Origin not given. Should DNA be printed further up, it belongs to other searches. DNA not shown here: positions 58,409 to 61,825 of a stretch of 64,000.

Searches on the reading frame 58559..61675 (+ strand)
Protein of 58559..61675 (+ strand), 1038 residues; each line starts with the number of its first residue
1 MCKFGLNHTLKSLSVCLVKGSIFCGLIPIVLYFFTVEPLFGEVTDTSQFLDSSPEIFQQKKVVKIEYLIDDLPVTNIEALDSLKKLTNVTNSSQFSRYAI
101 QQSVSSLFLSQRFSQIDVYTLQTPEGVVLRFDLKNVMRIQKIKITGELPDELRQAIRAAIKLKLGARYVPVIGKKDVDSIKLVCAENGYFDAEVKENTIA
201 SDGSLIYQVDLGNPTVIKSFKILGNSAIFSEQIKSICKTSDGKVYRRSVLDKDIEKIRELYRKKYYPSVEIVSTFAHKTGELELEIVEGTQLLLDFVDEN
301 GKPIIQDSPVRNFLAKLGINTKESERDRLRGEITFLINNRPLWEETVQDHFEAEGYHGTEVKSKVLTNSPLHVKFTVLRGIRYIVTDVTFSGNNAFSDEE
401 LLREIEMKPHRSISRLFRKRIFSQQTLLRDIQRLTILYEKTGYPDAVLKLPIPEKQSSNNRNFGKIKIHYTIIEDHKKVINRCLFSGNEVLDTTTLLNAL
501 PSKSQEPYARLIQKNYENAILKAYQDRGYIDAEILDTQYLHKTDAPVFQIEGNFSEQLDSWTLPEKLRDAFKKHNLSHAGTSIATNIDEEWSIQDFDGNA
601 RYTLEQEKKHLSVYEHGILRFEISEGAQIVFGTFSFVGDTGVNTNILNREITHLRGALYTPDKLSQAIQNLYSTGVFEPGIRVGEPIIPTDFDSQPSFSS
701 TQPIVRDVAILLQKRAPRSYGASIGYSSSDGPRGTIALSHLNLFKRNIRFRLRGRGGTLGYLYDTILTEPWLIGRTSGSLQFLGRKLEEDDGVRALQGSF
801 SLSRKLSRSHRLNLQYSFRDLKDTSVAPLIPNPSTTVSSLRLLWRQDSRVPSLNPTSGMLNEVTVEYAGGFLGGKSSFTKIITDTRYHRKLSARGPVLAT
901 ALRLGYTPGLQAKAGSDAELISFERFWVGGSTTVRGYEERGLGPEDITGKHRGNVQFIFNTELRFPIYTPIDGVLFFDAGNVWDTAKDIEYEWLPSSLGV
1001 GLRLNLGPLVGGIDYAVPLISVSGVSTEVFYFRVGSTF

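Call 77: search_protein_families(library=pfam, proteins=[window:58559-61675:+], max_evalue=0.00001)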
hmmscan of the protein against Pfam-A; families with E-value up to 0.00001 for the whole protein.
window:58559-61675:+ (1038 aa): 2 families
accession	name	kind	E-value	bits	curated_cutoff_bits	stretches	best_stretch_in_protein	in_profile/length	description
PF01103.29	Omp85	-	1.2e-39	137.2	24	1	742-1038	1-325/325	Omp85 superfamily domain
PF07244.20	POTRA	-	3.9e-39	133.6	21.3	2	383-460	1-68/79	Surface antigen variable number repeat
